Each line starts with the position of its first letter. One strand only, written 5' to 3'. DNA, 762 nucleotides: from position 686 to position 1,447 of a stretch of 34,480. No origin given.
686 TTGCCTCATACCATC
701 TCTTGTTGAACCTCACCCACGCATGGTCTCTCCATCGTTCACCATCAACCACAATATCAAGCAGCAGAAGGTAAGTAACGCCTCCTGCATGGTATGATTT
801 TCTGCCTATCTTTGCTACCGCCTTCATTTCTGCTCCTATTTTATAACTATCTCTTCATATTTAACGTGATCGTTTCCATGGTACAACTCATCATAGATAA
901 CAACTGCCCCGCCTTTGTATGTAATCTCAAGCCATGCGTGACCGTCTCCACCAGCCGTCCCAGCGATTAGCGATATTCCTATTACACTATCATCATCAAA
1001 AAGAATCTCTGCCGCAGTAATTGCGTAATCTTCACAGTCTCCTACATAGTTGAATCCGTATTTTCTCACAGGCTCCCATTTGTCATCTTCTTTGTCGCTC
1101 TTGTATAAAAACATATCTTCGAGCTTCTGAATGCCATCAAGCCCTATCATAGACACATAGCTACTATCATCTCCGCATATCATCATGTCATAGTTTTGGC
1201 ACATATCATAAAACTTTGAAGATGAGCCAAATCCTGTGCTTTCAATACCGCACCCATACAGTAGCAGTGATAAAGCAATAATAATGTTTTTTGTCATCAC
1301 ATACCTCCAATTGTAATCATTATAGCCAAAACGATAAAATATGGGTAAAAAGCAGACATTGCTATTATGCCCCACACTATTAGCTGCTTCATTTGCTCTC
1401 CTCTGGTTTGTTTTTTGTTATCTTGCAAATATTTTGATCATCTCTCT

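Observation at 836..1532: Phage-encoded LapG/BTLCP-like periplasmic cysteine protease, translationally chained to two micro-ORFs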

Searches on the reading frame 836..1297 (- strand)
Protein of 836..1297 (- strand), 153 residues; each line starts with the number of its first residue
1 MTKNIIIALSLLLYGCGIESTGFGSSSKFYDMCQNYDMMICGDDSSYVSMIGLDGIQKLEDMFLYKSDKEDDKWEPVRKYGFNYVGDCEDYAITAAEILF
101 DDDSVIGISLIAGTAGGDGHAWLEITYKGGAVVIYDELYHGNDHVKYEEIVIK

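Call 3: search_protein_families(library=pfam, proteins=[window:839-1297:-], max_evalue=1)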
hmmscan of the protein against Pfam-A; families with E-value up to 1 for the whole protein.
seq(153 aa): 1 family
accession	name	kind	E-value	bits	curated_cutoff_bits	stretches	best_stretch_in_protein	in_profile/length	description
PF06035.17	Peptidase_C93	-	0.0027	18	27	1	56-134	53-125/162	Bacterial transglutaminase-like cysteine proteinase BTLCP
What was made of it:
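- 836..1297 (-): Gene for the 153-aa BTLCP-like lipoprotein (stop codon included). PF06035 at 18 bits, E 0.0027 (call 3).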

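Call 4: search_protein_families(library=phrogs, proteins=[window:839-1297:-], max_evalue=1)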
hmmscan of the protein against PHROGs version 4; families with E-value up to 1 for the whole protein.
seq(153 aa): 4 families
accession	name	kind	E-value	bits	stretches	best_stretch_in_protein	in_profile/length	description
phrog_12671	-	other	0.018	15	1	83-101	131-149/248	peptidase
phrog_16583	-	unknown function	0.055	15.1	1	13-83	34-102/112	-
phrog_22465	-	unknown function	0.1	13.9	1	61-94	31-62/115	-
phrog_8241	-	unknown function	0.27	12.5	0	99-132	85-119/143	-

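Call 6: find_homologous_proteins(query=window:839-1297:-, max_evalue=0.01)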
Query seq(153 aa) (153 aa): 1 proteins with E <= 0.01 among 8 candidates.
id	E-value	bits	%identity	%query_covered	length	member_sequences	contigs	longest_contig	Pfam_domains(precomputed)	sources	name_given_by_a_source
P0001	2.3e-97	341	100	100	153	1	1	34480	-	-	-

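Call 7: search_solved_structures(query=window:839-1297:-, max_evalue=10, show_alignments=3)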
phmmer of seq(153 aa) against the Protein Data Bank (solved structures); distinct sequences matched with E-value up to 10: 2.
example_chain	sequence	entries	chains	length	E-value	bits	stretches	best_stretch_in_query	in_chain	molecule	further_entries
2qck_A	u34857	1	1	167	0.19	15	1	47-123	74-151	Flavin reductase domain protein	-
9fqr_Xm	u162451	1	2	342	0.99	12.7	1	61-131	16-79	Leucine-rich repeat-containing protein 23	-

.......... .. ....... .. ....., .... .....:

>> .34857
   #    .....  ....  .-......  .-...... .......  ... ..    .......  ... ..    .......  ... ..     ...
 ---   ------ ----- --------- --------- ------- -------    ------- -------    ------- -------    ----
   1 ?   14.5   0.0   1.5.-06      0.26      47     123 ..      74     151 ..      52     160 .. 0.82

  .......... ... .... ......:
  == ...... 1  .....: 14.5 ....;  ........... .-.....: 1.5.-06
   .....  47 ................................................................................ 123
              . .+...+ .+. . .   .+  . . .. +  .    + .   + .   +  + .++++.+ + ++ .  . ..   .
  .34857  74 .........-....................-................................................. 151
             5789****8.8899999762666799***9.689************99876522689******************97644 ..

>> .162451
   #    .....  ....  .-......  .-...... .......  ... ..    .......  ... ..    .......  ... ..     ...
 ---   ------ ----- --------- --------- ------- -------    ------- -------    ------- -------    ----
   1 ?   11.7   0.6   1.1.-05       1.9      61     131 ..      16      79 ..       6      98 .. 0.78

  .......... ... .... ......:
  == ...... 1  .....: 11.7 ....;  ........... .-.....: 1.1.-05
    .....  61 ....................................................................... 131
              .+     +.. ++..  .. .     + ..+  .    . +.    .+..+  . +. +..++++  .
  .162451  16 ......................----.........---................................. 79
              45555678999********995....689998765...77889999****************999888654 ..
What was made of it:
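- Tried and rejected: Word-indexed protein search with the single sequence found only the protein itself (call 6). phmmer against the PDB gave only noise (call 7).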

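Call 15: search_protein_families(library=ncbifam, proteins=[window:836-1297:-], max_evalue=1)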
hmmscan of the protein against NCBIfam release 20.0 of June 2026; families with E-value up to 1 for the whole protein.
window:836-1297:- (153 aa): 1 family
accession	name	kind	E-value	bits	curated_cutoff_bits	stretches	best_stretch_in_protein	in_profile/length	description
NF043029.1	T4SS_AnkY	equivalog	0.24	9.8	600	1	27-89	145-204/543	Dot/Icm T4SS effector AnkY/LegA9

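Call 16: search_protein_representatives(protein=window:836-1297:-)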
Query: 153 residues. Proteins with E-value up to 0.001 (for the whole library): 21; up to 1e-10: 3; up to 1e-30: 1. The best 21 are listed.
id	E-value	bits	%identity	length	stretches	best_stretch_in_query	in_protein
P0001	7.3e-98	341.3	100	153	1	1-153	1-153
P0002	1.1e-26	110.1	43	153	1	4-137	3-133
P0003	4.4e-25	104.8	51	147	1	5-136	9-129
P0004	7.0e-10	55.4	31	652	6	76-119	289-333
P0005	7.7e-10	55.3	29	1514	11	74-135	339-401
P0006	6.6e-09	52.3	37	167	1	2-139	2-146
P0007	1.6e-07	47.8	39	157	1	3-125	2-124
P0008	3.3e-07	46.7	40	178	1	5-142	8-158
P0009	4.8e-07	46.2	35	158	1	6-136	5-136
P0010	3.2e-06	43.5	30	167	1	5-144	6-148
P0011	1.0e-05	41.9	40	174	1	4-136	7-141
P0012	1.2e-05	41.6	36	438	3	75-119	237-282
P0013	3.3e-05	40.2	31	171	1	6-129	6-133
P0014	3.6e-05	40.1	32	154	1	2-137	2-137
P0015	5.1e-05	39.6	30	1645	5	91-147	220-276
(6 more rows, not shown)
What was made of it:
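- Family of about 20 small relatives (call 16).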

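Call 20: search_solved_structures(query=A1, max_evalue=10, show_alignments=4)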
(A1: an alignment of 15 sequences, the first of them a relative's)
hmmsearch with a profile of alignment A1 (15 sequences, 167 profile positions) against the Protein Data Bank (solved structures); distinct sequences matched with E-value up to 10: 6.
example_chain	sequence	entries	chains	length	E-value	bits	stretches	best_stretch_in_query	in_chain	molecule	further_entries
4u65_E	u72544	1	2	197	0.0035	20.3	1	49-130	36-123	Putative cystine protease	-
4fgo_A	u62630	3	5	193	0.047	16.7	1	54-129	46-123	Periplasmic protein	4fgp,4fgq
6all_A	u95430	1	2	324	0.19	14.7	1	1-28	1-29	Fe(3+)-citrate-binding protein yfmC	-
3cjk_B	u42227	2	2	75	0.21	14.6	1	114-155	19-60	Copper-transporting ATPase 1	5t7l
2k1r_A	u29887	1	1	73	0.22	14.5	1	114-155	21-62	Copper-transporting ATPase 1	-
1kvi_A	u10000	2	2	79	0.26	14.2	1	114-155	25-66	Copper-transporting ATPase 1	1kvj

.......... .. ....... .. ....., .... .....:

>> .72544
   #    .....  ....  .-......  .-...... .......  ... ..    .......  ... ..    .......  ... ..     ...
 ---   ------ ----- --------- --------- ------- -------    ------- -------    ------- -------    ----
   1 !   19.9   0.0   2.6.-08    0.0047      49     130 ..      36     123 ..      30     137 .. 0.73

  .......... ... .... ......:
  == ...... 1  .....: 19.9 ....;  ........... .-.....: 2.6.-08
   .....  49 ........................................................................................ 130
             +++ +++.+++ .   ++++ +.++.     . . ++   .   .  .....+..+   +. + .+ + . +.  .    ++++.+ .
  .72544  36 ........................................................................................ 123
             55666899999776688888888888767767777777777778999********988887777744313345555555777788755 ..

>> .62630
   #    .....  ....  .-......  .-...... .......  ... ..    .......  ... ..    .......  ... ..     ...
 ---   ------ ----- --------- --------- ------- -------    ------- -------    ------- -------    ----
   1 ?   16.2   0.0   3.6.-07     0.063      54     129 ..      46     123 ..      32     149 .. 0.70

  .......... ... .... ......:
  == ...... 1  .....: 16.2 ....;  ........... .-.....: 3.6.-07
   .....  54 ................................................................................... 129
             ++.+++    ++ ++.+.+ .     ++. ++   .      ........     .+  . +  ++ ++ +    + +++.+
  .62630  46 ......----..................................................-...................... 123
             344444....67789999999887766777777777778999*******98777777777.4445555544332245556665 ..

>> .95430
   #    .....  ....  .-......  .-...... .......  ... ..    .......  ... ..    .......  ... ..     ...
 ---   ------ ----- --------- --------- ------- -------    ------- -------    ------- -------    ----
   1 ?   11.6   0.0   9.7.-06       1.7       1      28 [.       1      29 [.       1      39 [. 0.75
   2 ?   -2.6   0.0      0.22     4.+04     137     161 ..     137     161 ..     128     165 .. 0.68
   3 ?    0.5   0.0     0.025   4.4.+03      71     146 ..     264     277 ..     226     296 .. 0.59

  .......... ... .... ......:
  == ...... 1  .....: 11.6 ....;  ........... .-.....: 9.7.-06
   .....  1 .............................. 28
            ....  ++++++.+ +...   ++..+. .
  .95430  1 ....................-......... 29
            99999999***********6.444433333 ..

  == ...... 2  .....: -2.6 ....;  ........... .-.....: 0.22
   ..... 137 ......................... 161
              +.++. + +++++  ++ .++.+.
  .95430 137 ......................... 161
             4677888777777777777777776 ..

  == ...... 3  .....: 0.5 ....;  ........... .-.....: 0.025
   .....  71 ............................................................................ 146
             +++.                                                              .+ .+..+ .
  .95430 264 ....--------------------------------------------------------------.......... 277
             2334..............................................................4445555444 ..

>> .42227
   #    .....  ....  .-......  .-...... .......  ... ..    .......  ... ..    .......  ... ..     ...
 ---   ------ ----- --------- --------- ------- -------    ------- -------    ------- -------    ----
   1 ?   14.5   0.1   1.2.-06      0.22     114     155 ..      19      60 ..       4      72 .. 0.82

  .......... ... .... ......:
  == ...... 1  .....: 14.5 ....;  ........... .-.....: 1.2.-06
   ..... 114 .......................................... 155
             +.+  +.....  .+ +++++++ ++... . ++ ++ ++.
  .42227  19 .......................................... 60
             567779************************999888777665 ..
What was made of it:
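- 1028..1042 (-): G86-D87-C88-E89-D90: the catalytic Cys flanked by the Asp and Glu that bind calcium in LapG-type enzymes. Aligned to GDCED of LapG 4u65/4fgo (call 20).
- On BTLCP / Peptidase C93 (Pfam PF06035): LapG chain 4u65_E at E 0.0035 (call 20).
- LapG and DvhG are the only BTLCPs with a defined substrate, and the best PDB sequence matches are LapG chains (call 20).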

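Call 21: search_protein_families(library=pfam, alignment_id=A1, max_evalue=0.1)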
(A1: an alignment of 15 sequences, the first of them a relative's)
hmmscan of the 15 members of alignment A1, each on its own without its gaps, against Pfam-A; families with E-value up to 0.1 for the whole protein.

A. member 1, P0001 (153 aa): 1 family
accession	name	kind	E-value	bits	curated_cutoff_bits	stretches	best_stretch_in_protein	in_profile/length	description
PF06035.17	Peptidase_C93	-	0.0027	18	27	1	56-134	53-125/162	Bacterial transglutaminase-like cysteine proteinase BTLCP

B. families by the number of members that match (of 15 scanned): 5 families
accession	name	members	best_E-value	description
PF06035.17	Peptidase_C93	6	0.00031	Bacterial transglutaminase-like cysteine proteinase BTLCP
PF13810.12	DUF4185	1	0.0087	Domain of unknown function (DUF4185)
PF11074.14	DUF2779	1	0.012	Domain of unknown function(DUF2779)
PF02082.26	Rrf2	1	0.056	Iron-dependent Transcriptional regulator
PF14267.11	DUF4357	1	0.086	Domain of unknown function (DUF4357)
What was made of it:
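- On BTLCP / Peptidase C93 (Pfam PF06035): 6 of 15 family members give sub-threshold hits (call 21).
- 6 of 15 members give sub-threshold PF06035 hits on their own (call 21).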

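Call 22: predict_structure(protein=window:836-1297:-)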
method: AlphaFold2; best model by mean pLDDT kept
length: 153 residues; sequences in the alignment: 1
mean_pLDDT: 41.5   pTM: 0.34
mean pLDDT of the five models: 41.5, 36.2, 35.5, 34.8, 33.9
residues with pLDDT >= 90: 0; 70-90: 0; 50-70: 29; < 50: 124
segments of 3 or more residues with pLDDT < 50: 1-70, 76-101, 113-120, 136-153
pLDDT, mean of each block of 10 residues (from residue 1): 32 33 35 38 35 45 43 49 33 33 54 44 59 51 40 36
secondary structure, 60 per line:
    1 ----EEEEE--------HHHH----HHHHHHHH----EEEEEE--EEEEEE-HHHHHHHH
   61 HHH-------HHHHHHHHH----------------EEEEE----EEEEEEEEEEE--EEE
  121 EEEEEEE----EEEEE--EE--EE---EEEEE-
elements in order: E5-9 H18-21 H26-33 E38-43 E46-51 H53-63 H71-79 E96-100 E105-115 E118-127 E132-136 E148-152
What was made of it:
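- Tried and rejected: Single-sequence AlphaFold was unusable at pLDDT 41 (call 22).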

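Call 23: find_homologous_proteins(query=A1, max_evalue=0.001)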
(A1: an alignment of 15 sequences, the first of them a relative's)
Query A1 (15 sequences) (153 aa, profile of the alignment): 41 proteins with E <= 0.001 among 2287 candidates.
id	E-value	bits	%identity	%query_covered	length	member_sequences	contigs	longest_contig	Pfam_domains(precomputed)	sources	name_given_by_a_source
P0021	4.7e-50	188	29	86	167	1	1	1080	-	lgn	-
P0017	4.7e-46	175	28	90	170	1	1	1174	-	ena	-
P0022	5.6e-45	171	27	82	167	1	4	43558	-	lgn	-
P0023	8.6e-44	167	24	91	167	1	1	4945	-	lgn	-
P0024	1.2e-41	160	28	64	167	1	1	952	-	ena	-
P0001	2.2e-40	156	100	100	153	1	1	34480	-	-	-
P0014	9.7e-34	134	31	89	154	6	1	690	-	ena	-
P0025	4.8e-23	100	27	97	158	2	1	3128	-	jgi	-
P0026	3.6e-13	68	31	30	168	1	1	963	PF06035.18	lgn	-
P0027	4.9e-13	67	28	44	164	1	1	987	PF06035.18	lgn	-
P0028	1.0e-10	60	37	33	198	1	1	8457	PF06035.18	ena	-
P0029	6.7e-10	57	31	31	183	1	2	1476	PF06035.18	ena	-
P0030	1.6e-9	56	-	-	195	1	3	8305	PF06035.18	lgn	-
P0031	3.7e-9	55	26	51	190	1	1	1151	PF06035.18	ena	-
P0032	3.5e-8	51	25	83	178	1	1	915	PF06035.18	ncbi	-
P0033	5.3e-8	51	25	63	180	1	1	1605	PF06035.18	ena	-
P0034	1.1e-7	50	28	39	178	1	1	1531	PF06035.18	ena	-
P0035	1.7e-7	49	40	21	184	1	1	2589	PF06035.18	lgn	-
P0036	5.0e-6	44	25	78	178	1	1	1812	PF06035.18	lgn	-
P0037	5.8e-6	44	32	42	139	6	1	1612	PF06035.18,PF01841.26,PF04473.19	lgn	-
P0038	1.2e-5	43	29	51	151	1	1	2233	PF06035.18,PF04473.19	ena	-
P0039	1.5e-5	43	17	87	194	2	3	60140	-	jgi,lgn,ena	-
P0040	2.9e-5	42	23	88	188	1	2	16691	PF06035.18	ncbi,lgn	-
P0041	4.6e-5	41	50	10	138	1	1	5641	PF06035.18,PF04473.19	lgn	-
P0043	8.1e-5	40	27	54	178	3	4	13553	PF06035.18,PF01841.26,PF04473.19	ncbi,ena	-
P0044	8.7e-5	40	29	52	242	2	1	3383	PF06035.18,PF04473.19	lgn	-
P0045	1.5e-4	39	33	27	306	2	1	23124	PF06035.18,PF07705.18,PF24656.2,PF01841.26,PF04473.19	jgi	jgi:transglutaminase-like putative cysteine protease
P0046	1.8e-4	39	35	27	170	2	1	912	PF06035.18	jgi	jgi:predicted transglutaminase-like cysteine proteinase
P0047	2.0e-4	39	37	25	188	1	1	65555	PF06035.18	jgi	jgi:predicted transglutaminase-like cysteine proteinase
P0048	2.9e-4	39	27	58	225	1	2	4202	PF06035.18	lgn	-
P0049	3.4e-4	38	29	61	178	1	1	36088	PF06035.18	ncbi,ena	-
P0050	4.0e-4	38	36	32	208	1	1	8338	PF06035.18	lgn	-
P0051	5.3e-4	38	31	27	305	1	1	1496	PF06035.18,PF07705.18,PF24656.2,PF01841.26,PF04473.19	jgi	jgi:predicted transglutaminase-like cysteine proteinase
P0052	5.8e-4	38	26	84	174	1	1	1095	PF06035.18,PF04473.19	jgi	-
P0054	7.1e-4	37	26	46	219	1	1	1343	PF06035.18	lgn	-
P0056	7.7e-4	37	35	17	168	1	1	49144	PF06035.18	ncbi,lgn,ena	-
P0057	7.8e-4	37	29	42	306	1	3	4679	PF06035.18,PF07705.18,PF24656.2,PF01841.26,PF04473.19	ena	-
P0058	7.8e-4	37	33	27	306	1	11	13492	PF06035.18,PF07705.18,PF24656.2,PF01841.26,PF04473.19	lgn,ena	-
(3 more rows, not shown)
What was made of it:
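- The family profile hits PF06035-annotated proteins from E 3.6e-13 (call 23) and LapG chains 4u65_E (E 0.0035) and 4fgo_A (E 0.047), with Cys and His aligned (call 20).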

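Call 25: find_encoding_contigs(protein=P0022, flank=10000, max_places=4)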
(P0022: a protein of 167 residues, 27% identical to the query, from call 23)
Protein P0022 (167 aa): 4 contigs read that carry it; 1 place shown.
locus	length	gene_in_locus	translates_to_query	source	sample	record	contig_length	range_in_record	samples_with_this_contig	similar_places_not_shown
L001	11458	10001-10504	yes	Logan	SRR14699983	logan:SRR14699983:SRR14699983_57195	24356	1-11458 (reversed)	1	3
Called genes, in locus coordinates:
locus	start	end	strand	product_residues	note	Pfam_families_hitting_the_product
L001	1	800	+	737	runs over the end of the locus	-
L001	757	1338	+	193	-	-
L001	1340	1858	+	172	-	PF04275:P-mevalo_kinase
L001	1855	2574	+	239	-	PF02739:5_3_exonuc_N (faint)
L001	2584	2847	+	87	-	-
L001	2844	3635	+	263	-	PF13479:AAA_24 (weak)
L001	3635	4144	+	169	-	-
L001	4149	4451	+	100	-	-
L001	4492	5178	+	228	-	-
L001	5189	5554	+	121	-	-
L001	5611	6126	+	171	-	-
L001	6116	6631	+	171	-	-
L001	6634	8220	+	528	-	-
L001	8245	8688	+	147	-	-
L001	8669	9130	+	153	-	-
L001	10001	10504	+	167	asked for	-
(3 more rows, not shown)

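Call 26: find_related_loci(query=A1, collection=viral_contigs, flank=6000)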
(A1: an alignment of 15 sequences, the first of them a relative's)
Query A1 (153 aa) in viral_contigs; peptide patterns used: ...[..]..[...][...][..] (x = any residue, [..] = any of these).
510 stretches matched a pattern; 22 encode a relative of the query (tblastn E <= 1e-3); 22 distinct loci.
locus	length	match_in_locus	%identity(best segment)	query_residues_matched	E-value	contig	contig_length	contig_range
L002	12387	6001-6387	42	1-131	6e-30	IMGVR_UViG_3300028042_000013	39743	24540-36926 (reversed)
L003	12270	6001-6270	35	37-125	1e-8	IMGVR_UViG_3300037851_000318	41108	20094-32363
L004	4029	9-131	48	56-99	5e-7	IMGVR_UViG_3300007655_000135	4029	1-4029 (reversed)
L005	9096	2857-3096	34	54-128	7e-7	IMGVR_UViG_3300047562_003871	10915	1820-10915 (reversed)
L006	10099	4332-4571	34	54-128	7e-7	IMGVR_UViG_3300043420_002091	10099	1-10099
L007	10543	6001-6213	35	65-130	3e-6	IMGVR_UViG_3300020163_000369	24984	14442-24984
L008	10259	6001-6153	45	86-134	4e-6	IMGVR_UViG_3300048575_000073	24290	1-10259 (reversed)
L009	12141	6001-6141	45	86-130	4e-6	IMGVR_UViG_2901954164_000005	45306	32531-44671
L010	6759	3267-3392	50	56-99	8e-6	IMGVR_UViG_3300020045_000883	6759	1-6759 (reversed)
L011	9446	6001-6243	33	53-129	8e-6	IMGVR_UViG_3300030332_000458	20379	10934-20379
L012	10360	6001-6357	27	36-146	8e-6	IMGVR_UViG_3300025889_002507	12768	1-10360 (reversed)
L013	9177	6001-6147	36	49-98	1e-5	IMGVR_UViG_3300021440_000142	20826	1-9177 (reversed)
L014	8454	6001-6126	43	54-95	2e-5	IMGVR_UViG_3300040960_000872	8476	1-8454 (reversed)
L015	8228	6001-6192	38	83-134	3e-5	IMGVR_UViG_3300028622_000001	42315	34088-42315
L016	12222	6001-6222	34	53-123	2e-5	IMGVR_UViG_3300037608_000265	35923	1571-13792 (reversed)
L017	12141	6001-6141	44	86-130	4e-5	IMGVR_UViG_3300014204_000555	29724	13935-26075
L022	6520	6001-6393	27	6-136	4e-5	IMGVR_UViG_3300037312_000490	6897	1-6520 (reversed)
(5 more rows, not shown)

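Call 39: predict_structure(alignment_id=A2)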
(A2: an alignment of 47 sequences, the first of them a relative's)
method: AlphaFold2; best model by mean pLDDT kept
length: 153 residues; sequences in the alignment: 47
mean_pLDDT: 88.2   pTM: 0.80
mean pLDDT of the five models: 88.2, 87.7, 87.6, 87.6, 86.3
residues with pLDDT >= 90: 116; 70-90: 15; 50-70: 13; < 50: 9
segments of 3 or more residues with pLDDT < 50: 15-20
pLDDT, mean of each block of 10 residues (from residue 1): 53 51 85 97 95 95 92 94 96 98 97 93 96 88 91 95
secondary structure, 60 per line:
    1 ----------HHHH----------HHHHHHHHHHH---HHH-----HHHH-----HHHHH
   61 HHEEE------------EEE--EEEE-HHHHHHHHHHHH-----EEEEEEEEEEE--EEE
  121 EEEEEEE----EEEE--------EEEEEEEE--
elements in order: H11-14 H25-35 H47-50 H56-62 E63-65 E78-80 E83-86 H88-99 E105-115 E118-127 E132-135 E144-151
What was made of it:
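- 836..1297 (-): AlphaFold pLDDT 88 (call 39).
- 938..940 (-): His120 codon (catalytic His). Lies on strand 118-127 of the model (call 39).
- On BTLCP / Peptidase C93 (Pfam PF06035): The model's secondary structure matches (call 39).
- Helix 88-99 starts at Cys88; His lies in strand 118-127 and Asp follows strand 132-135 (call 39).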

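Call 42: find_related_loci(query=P0001, collection=genome_contigs, flank=6000)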
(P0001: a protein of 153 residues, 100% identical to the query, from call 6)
Query P0001 (153 aa) in genome_contigs; peptide patterns used: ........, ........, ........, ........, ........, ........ (x = any residue, [..] = any of these).
74 stretches matched a pattern, but none encodes a relative of the query by tblastn (E <= 1e-3).
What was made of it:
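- Tried and rejected: Genome collection scans found nothing with exact peptides (call 42).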
